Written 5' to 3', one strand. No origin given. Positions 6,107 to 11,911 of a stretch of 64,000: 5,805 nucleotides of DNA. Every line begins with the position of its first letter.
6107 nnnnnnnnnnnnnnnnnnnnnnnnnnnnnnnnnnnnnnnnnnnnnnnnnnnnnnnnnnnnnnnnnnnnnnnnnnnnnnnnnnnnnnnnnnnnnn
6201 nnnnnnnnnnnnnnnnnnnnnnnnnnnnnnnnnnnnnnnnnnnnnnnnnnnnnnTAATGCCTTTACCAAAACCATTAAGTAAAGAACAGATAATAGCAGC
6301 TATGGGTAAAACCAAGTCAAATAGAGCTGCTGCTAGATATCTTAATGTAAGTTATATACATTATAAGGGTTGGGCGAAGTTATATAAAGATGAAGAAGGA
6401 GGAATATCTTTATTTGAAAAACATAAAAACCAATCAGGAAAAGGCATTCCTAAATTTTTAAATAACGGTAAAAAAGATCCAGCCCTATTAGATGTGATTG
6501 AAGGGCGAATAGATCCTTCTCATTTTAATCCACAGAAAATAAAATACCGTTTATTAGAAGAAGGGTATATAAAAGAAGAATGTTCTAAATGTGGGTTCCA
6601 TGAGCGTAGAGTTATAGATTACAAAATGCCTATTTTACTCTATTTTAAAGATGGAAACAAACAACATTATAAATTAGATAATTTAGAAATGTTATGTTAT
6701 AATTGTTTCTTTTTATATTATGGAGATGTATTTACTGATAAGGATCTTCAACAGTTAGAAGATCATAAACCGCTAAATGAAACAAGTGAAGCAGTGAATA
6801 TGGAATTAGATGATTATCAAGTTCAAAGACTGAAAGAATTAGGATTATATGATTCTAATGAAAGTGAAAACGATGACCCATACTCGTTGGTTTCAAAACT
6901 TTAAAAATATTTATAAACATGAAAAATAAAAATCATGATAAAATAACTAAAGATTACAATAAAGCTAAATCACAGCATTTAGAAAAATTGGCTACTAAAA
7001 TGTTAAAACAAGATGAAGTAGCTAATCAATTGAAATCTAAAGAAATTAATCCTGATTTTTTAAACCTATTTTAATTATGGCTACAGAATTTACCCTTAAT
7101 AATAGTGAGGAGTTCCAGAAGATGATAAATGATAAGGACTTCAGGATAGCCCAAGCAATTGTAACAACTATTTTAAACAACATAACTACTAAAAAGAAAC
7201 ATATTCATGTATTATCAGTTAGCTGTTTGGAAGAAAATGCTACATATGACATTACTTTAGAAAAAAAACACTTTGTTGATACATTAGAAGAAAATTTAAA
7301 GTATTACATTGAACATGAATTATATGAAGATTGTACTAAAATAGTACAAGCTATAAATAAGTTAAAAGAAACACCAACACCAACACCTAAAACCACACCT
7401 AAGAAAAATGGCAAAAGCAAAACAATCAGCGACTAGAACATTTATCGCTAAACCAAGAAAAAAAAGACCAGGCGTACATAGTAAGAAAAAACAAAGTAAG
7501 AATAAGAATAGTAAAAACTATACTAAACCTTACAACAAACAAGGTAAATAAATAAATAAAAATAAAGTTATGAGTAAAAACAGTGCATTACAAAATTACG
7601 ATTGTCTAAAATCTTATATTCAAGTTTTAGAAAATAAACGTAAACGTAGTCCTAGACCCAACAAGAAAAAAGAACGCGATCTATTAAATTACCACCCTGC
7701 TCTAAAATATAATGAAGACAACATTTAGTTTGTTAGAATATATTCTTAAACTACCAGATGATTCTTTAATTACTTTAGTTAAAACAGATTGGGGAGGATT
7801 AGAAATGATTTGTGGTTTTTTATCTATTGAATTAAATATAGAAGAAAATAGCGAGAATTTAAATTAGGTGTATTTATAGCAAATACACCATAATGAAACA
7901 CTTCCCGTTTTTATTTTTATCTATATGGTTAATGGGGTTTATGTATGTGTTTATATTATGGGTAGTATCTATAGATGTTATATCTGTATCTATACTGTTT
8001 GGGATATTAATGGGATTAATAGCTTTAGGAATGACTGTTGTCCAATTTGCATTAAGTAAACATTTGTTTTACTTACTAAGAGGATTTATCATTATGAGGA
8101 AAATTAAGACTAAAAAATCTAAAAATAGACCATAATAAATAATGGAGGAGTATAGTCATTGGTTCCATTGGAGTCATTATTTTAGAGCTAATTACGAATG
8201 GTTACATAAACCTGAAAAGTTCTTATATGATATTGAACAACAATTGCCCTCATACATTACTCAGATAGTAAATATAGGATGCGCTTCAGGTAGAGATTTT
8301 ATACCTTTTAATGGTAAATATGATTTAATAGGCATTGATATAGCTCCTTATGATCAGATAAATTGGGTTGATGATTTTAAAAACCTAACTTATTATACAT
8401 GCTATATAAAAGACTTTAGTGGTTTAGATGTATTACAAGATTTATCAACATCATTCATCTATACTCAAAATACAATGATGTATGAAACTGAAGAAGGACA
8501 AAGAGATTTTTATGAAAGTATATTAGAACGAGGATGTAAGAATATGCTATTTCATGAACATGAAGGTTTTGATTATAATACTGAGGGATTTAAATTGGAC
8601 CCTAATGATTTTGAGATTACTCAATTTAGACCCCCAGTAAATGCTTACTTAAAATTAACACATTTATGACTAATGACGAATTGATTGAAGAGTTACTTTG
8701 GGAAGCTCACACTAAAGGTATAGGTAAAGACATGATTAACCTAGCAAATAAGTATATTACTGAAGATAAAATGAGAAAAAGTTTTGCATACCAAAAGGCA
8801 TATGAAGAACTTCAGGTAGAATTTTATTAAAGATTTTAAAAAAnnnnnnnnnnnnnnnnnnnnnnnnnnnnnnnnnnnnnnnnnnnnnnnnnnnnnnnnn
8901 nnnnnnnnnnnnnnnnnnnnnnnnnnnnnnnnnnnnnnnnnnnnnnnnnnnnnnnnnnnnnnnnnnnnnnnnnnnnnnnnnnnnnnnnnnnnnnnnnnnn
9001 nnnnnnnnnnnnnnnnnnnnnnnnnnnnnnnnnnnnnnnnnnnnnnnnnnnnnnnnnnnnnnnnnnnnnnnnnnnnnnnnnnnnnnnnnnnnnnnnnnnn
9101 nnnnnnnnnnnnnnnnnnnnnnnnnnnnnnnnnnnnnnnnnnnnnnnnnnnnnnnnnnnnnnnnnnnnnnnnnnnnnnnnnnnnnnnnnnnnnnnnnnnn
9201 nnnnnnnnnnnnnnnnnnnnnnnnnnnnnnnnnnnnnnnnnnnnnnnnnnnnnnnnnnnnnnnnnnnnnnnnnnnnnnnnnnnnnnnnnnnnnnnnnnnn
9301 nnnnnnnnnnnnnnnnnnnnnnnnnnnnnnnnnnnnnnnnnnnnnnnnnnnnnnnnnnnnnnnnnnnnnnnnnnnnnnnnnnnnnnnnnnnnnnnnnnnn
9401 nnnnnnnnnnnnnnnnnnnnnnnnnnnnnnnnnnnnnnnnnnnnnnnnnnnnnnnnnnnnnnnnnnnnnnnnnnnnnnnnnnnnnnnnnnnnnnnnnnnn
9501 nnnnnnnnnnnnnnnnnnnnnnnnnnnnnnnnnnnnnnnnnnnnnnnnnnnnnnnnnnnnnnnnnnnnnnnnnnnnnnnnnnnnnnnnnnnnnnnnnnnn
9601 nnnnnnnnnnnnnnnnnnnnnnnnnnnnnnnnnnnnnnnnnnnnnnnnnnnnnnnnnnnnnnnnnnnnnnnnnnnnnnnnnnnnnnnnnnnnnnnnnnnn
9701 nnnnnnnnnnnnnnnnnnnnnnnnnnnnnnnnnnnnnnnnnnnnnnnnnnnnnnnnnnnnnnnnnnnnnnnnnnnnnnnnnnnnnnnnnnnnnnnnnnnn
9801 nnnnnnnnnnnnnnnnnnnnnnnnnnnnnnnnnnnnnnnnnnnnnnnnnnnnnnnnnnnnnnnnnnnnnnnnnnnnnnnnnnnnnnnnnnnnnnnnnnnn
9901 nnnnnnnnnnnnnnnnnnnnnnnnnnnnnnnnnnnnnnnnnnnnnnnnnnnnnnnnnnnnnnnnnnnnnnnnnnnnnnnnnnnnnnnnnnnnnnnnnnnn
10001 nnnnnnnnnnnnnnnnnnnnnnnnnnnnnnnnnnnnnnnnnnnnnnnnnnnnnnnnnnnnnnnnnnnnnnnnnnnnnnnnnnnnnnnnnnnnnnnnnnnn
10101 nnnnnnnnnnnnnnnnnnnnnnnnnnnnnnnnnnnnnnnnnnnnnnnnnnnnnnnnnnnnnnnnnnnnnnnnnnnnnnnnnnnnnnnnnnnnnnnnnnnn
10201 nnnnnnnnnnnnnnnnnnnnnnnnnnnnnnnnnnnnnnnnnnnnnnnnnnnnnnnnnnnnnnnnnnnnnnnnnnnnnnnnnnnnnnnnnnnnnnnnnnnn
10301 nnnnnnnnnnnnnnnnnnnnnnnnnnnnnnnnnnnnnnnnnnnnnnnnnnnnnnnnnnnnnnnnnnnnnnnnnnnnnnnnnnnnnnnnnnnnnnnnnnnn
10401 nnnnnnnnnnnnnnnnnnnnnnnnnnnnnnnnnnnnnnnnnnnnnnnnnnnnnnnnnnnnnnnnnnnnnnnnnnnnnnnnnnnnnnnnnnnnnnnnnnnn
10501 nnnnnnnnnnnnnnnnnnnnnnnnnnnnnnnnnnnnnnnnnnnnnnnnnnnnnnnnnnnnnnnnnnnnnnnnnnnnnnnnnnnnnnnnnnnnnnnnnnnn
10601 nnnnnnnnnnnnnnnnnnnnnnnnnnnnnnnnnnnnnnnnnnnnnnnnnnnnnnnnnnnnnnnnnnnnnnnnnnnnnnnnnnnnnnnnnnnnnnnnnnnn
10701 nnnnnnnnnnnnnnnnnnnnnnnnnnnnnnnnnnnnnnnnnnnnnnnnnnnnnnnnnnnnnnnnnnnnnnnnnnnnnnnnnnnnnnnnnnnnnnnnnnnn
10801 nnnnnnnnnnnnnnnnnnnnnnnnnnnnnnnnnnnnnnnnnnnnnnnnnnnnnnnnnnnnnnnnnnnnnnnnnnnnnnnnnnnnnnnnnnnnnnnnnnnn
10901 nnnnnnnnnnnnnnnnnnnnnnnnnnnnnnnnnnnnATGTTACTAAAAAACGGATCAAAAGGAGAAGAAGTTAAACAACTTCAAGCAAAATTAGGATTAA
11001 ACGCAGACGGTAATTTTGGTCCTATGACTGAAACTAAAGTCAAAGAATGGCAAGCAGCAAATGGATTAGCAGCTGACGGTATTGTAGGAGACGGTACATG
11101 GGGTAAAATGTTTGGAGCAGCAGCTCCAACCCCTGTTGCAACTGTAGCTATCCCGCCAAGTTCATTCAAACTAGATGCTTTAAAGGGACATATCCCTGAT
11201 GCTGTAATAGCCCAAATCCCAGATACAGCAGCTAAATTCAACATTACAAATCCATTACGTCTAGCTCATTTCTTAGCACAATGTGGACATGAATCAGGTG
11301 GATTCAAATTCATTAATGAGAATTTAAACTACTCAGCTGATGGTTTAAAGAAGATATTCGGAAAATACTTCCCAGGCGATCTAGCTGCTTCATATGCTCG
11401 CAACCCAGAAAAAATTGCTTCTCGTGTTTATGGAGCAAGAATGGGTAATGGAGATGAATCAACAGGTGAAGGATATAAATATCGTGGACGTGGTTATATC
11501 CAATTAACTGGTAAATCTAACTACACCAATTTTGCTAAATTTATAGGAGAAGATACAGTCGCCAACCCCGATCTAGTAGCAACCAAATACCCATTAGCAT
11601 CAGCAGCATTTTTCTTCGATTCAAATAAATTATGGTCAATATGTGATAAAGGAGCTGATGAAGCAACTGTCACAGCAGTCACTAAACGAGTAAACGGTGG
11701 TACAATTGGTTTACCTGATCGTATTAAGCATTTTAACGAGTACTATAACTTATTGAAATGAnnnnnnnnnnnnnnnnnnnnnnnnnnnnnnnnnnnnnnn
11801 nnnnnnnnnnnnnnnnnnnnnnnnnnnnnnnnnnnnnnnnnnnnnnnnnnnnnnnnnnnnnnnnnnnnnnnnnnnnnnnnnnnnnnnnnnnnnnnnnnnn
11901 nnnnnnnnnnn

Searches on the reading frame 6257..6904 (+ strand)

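Call 48: search_protein_families(library=phrogs, proteins=[window:6257-6904:+], max_evalue=0.00001)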
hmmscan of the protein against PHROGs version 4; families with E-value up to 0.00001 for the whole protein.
window:6257-6904:+ (215 aa): 1 family
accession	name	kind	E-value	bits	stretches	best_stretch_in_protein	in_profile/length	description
phrog_14736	-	DNA, RNA and nucleotide metabolism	1.2e-08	35.9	1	88-184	14-104/202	HNH endonuclease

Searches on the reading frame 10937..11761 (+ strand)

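Call 48: search_protein_families(library=phrogs, proteins=[window:10937-11761:+], max_evalue=0.00001)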
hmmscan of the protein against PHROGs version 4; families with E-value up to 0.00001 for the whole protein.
window:10937-11761:+ (274 aa): 12 families
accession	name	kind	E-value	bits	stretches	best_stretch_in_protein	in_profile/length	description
phrog_181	-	lysis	3.7e-68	232.2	1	16-269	280-526/769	endolysin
phrog_9506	-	lysis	4.4e-28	99.9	1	163-271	70-191/330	endolysin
phrog_14712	-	moron, auxiliary metabolic gene and host takeover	4.3e-27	96.1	1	165-266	74-180/322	chitinase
phrog_26317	-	unknown function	3e-22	79.8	1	159-269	8-113/119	-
phrog_3201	-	tail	4.5e-16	58.7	1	105-272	2036-2204/2408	tail fiber protein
phrog_1493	-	lysis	3.6e-15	57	1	4-66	242-313/394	endolysin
phrog_317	-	lysis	4.5e-15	56.8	1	59-268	177-354/492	endolysin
phrog_34417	-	unknown function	3.4e-14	53.8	1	165-268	76-190/326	-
phrog_1519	-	lysis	2.1e-13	51.2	1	86-269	211-376/502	endolysin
phrog_2649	-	lysis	2.2e-13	51.7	1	3-64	175-241/261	endolysin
phrog_1224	-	head and packaging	9.9e-13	49.1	1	1-59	2-65/438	endolysin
phrog_6707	-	lysis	7.3e-07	29.3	1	10-76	186-260/311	endolysin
